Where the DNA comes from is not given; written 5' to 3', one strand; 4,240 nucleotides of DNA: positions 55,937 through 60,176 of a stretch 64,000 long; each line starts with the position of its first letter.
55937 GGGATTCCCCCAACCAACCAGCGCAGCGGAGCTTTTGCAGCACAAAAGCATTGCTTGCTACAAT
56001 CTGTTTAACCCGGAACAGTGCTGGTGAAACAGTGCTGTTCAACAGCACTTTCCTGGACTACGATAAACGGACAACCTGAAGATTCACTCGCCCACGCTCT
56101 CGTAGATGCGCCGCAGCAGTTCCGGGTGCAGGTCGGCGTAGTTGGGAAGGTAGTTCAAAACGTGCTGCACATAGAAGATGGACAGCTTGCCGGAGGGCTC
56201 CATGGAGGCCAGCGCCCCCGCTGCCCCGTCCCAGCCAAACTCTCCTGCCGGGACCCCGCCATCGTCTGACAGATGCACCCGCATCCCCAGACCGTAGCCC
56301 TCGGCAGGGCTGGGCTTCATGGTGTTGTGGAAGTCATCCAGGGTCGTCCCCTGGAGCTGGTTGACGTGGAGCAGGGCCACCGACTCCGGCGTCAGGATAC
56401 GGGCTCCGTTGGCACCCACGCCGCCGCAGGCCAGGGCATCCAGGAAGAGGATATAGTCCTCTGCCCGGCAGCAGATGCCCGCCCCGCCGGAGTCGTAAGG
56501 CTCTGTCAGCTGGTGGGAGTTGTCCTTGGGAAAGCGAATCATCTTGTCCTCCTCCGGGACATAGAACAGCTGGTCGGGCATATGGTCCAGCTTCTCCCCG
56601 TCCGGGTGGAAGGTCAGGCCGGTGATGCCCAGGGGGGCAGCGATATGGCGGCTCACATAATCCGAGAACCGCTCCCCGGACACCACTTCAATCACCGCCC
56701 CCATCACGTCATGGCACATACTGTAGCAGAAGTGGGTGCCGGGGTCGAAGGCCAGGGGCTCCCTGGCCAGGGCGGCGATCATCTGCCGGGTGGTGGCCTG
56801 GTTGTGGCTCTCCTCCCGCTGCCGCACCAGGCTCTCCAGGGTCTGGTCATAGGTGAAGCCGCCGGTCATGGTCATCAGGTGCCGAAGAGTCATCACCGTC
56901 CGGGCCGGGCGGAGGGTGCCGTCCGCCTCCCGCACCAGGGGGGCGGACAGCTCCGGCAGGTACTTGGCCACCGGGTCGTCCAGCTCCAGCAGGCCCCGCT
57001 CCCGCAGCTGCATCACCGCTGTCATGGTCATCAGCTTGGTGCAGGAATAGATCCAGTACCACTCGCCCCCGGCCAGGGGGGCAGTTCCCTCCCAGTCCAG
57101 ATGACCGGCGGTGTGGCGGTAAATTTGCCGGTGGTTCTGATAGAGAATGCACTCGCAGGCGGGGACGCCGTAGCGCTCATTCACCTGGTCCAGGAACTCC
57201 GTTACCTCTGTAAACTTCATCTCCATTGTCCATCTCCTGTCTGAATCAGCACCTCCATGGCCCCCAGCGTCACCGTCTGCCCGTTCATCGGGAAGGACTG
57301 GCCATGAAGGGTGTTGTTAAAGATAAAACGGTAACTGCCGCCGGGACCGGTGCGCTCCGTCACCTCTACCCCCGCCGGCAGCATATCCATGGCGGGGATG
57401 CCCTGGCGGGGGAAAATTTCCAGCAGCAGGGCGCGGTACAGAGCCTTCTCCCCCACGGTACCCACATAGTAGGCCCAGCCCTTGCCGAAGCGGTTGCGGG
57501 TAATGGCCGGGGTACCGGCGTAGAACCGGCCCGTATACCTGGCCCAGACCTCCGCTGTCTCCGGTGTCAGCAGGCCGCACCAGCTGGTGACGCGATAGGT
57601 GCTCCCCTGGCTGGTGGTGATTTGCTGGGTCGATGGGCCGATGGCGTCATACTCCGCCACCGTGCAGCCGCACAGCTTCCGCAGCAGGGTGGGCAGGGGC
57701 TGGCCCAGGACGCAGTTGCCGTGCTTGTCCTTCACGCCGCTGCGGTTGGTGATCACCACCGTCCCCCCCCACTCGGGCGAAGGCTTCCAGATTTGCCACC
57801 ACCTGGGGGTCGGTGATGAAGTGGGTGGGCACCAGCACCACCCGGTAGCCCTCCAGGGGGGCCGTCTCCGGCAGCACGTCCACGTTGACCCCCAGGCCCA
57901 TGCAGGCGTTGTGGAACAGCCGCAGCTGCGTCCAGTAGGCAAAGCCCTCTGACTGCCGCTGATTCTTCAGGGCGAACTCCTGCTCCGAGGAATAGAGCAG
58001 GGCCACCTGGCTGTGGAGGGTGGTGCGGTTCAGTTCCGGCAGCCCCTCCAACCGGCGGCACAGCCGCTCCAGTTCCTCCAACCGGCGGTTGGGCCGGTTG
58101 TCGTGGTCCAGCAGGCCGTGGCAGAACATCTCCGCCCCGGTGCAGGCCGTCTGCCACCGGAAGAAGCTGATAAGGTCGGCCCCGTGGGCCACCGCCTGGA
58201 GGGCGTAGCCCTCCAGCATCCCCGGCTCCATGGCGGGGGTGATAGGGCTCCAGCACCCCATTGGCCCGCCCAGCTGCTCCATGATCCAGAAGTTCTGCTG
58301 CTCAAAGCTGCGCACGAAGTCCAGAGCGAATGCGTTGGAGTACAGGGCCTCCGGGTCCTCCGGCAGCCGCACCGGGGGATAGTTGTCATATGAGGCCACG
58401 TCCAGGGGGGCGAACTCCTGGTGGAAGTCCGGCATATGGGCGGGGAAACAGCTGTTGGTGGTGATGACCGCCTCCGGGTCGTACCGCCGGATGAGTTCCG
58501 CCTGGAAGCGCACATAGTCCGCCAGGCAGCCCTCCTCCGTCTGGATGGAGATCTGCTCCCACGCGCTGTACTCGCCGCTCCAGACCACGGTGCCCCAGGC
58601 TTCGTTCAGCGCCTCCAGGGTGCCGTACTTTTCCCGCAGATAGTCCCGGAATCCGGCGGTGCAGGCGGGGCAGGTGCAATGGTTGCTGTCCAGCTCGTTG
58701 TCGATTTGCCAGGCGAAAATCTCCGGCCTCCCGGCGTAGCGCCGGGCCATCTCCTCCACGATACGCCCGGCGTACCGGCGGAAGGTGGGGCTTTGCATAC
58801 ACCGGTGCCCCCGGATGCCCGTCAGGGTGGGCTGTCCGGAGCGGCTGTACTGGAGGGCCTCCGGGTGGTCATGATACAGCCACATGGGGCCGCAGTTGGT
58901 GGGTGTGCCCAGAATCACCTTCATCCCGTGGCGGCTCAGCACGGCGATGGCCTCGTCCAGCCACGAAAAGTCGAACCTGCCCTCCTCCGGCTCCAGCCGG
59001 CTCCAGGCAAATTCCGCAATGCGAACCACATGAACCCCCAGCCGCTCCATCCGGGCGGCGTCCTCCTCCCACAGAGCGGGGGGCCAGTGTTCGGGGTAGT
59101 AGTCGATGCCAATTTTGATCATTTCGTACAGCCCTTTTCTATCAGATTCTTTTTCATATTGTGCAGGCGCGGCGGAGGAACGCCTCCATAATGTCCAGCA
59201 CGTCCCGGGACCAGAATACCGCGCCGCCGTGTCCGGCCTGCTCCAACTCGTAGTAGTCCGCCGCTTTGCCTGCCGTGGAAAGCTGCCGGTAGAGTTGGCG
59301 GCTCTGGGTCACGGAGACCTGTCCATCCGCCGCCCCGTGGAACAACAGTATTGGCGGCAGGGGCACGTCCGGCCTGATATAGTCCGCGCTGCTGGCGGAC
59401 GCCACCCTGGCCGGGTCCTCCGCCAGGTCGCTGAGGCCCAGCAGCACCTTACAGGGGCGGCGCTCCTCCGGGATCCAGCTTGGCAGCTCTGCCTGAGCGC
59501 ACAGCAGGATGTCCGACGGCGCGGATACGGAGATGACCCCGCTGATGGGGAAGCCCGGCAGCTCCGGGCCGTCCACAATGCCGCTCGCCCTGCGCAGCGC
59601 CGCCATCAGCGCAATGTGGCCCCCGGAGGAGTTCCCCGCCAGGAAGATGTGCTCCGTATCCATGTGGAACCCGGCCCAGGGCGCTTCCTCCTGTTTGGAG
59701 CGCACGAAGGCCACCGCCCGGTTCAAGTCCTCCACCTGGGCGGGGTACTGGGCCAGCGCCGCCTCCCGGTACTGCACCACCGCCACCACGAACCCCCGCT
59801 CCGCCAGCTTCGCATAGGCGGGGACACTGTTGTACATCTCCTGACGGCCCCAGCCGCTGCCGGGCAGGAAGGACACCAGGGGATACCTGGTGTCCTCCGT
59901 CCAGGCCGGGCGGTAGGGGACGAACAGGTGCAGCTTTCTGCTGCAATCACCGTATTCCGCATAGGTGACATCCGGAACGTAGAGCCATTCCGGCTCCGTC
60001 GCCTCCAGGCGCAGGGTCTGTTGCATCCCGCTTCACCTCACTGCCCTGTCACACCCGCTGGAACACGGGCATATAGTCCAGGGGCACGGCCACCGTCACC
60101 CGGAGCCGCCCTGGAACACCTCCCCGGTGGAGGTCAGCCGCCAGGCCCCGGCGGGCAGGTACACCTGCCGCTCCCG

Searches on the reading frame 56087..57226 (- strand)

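Call 58: search_protein_families(library=pfam, proteins=[window:56087-57226:-], max_evalue=0.00001)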
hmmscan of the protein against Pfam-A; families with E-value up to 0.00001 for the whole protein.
window:56087-57226:- (380 aa): 1 family
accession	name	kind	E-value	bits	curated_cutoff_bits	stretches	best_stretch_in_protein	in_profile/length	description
PF00144.29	Beta-lactamase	-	3.9e-49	168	27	1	10-354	3-308/329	Beta-lactamase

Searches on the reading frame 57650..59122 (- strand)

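Call 58: search_protein_families(library=pfam, proteins=[window:57650-59122:-], max_evalue=0.00001)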
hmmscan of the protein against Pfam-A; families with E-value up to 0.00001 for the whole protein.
window:57650-59122:- (491 aa): 2 families
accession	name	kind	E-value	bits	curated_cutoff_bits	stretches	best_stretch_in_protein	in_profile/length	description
PF02449.21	Glyco_hydro_42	-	4e-115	385.6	21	1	7-359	1-374/376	Beta-galactosidase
PF08532.16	Glyco_hydro_42M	-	9.7e-18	64.9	25.8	1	372-453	2-85/207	Beta-galactosidase trimerisation domain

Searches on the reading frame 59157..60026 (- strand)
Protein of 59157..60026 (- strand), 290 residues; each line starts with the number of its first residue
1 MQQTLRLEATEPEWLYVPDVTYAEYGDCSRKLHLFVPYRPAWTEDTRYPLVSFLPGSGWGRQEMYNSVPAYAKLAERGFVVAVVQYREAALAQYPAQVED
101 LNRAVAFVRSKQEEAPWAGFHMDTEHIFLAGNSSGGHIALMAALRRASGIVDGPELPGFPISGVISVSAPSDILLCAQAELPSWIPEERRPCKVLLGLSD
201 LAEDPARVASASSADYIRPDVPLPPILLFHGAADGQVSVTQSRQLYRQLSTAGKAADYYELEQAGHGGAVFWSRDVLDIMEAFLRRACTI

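Call 58: search_protein_families(library=pfam, proteins=[window:59157-60026:-], max_evalue=0.00001)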
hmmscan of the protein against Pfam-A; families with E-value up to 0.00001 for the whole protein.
window:59157-60026:- (290 aa): 5 families
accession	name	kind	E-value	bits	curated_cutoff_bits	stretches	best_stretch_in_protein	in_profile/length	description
PF20434.5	BD-FAE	-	3.6e-35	121.9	26.8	1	38-249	4-215/215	BD-FAE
PF07859.19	Abhydrolase_3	-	1.3e-15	58.2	25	1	73-267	23-207/210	alpha/beta hydrolase fold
PF00326.27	Peptidase_S9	-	1.5e-09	38.1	22.6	1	209-283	133-205/213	Prolyl oligopeptidase family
PF12697.13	Abhydrolase_6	-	2.3e-07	32.1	26.3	1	53-273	3-209/217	Alpha/beta hydrolase family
PF12146.15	Hydrolase_4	-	8.5e-07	28.9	27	0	225-260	193-228/239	Serine aminopeptidase, S33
